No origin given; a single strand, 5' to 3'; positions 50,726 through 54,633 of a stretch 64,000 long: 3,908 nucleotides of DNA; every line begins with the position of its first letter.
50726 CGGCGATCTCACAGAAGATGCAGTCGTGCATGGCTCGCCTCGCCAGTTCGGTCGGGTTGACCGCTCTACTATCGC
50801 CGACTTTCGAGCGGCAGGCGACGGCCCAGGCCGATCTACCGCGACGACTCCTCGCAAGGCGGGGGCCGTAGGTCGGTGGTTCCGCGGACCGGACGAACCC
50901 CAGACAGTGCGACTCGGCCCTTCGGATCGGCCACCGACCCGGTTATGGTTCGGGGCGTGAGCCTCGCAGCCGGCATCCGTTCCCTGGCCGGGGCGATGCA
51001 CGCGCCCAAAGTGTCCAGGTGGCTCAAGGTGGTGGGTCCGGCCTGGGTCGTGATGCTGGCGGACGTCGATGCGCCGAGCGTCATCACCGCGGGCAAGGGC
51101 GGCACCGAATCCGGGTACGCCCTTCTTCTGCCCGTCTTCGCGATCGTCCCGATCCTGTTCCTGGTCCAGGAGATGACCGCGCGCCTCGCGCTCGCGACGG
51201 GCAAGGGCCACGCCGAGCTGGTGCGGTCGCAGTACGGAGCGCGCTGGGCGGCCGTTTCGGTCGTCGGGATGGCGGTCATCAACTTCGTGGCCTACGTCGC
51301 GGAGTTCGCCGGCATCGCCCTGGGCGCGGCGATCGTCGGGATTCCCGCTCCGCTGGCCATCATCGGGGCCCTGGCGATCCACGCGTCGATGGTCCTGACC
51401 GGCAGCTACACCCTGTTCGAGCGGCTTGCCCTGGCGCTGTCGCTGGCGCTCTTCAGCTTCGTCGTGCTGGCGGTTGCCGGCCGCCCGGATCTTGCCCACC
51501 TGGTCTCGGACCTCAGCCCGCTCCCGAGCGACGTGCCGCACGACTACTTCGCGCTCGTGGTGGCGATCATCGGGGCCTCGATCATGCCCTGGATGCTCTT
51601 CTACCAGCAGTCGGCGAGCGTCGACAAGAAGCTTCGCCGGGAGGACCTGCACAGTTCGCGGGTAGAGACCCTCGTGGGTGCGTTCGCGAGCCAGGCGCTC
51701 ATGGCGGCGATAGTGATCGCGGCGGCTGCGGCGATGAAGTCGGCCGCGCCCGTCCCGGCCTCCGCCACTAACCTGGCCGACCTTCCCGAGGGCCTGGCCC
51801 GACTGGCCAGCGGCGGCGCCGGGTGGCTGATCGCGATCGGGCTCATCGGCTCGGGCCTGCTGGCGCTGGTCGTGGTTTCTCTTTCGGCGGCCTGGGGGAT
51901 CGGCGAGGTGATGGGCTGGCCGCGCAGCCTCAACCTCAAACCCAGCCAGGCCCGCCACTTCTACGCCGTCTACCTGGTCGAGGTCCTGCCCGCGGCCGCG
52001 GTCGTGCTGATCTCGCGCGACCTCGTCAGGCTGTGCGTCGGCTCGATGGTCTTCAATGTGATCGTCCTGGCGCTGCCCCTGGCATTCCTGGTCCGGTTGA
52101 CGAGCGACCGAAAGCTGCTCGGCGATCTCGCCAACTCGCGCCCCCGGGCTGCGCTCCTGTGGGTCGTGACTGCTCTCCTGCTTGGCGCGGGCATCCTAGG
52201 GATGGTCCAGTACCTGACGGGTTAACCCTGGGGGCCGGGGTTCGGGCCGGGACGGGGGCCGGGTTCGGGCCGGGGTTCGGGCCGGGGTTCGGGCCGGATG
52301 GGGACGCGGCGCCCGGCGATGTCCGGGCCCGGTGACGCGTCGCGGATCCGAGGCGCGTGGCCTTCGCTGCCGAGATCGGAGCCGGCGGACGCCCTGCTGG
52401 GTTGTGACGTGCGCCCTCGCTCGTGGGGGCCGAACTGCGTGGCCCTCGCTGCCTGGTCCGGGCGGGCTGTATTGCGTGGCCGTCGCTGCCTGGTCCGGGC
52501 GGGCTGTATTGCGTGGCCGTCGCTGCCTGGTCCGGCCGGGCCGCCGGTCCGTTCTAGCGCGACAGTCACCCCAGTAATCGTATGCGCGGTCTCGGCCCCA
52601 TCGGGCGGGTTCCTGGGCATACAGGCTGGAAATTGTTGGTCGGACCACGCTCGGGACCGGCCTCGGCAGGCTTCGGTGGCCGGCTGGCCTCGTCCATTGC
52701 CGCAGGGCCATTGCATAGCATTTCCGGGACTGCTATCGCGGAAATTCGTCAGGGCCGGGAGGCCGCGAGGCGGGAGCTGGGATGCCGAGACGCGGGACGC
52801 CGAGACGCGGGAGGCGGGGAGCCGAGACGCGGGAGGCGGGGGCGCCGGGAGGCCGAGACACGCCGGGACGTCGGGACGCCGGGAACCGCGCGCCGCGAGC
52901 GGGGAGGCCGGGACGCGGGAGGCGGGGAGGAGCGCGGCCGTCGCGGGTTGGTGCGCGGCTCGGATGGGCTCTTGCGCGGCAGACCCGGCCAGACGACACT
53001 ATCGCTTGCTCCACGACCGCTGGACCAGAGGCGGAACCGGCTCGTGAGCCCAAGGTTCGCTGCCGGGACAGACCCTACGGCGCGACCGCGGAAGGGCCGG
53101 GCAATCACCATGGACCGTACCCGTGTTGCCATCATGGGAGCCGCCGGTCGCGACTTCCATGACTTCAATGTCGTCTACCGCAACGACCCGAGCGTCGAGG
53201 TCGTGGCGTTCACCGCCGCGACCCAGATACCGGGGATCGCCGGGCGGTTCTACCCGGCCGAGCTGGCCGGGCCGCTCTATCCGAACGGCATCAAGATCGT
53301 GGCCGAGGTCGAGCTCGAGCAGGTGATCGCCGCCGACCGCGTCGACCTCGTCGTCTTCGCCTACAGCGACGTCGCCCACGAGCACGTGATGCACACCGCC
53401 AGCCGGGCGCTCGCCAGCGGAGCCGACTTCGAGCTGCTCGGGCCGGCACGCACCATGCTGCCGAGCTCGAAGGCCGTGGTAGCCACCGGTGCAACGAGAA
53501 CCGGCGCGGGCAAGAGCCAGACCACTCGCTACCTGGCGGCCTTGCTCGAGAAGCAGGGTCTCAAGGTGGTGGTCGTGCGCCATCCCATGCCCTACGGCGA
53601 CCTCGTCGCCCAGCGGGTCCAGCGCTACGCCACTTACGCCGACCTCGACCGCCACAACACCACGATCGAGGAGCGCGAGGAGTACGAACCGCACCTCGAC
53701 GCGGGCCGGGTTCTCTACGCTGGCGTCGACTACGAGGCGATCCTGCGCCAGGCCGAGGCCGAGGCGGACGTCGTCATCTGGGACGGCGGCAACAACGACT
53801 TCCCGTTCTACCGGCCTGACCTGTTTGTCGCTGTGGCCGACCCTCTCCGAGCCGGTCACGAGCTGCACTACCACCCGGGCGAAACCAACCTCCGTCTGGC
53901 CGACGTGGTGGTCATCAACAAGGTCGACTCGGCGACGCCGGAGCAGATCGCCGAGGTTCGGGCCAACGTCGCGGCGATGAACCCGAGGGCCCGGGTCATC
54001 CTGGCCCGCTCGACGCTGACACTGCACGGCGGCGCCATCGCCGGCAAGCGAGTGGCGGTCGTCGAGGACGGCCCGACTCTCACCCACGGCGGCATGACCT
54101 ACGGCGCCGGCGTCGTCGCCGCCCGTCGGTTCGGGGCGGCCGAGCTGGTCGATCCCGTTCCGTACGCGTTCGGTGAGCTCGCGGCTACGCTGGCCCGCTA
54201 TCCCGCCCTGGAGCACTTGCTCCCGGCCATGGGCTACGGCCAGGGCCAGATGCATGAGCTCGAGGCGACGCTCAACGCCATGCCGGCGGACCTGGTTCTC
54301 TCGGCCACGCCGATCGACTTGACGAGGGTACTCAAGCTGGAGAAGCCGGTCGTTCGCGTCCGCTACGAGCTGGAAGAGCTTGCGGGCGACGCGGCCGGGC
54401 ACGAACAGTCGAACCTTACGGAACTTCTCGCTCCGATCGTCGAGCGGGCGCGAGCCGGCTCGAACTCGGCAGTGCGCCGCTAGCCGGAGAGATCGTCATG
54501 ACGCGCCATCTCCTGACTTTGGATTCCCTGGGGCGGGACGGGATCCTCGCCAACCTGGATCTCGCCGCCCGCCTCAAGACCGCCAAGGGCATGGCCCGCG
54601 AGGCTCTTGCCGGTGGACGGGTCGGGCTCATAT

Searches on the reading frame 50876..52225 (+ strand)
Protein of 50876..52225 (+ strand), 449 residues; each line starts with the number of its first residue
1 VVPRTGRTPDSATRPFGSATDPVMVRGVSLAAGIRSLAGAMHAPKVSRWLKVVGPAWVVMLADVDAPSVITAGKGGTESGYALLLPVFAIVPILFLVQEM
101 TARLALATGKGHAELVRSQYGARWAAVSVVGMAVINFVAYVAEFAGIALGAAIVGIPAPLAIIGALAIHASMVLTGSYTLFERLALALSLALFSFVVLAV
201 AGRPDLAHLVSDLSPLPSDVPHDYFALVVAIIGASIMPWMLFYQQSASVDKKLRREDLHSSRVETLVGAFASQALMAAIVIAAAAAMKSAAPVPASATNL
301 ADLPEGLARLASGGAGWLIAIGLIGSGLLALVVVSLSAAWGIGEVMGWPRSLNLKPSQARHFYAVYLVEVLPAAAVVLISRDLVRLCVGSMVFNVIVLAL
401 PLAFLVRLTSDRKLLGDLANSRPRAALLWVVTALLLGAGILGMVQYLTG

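Call 28: find_encoding_contigs(protein=window:50876-52225:+, flank=10000, max_places=1)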
Protein window:50876-52225:+ (449 aa): no gene with exactly this product is on record in the collection.

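Call 33: search_protein_families(library=pfam, proteins=[window:50876-52225:+], max_evalue=0.001)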
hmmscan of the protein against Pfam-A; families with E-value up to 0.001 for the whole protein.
window:50876-52225:+ (449 aa): 1 family
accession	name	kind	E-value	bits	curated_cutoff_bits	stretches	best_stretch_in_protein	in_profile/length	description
PF01566.24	Nramp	-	1.7e-65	221.9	29.8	1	71-422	3-357/357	Natural resistance-associated macrophage protein-like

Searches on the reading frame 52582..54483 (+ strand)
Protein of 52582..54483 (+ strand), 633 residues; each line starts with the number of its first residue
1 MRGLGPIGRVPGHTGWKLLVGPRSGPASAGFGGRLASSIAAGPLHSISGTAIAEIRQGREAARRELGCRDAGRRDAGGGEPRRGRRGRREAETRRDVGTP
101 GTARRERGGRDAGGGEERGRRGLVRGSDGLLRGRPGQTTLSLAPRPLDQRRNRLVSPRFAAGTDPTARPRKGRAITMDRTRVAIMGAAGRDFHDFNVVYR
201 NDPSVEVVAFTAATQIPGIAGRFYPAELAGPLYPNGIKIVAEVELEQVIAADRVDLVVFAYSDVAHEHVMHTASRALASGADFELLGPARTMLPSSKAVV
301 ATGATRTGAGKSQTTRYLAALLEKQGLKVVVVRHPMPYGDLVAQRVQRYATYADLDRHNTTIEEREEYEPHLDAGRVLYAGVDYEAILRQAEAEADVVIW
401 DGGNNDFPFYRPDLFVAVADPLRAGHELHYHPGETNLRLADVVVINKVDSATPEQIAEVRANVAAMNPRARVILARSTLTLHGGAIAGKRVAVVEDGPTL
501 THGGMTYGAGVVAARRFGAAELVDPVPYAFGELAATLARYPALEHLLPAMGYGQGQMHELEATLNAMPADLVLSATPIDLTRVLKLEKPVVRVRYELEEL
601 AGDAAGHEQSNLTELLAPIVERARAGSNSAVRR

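Call 33: search_protein_families(library=pfam, proteins=[window:52582-54483:+], max_evalue=0.001)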
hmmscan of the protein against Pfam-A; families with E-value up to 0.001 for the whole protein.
window:52582-54483:+ (633 aa): 1 family
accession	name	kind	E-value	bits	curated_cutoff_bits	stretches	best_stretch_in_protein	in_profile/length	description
PF02492.25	cobW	-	6.1e-05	23.1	20.7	1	410-473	113-179/180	CobW/HypB/UreG, nucleotide-binding domain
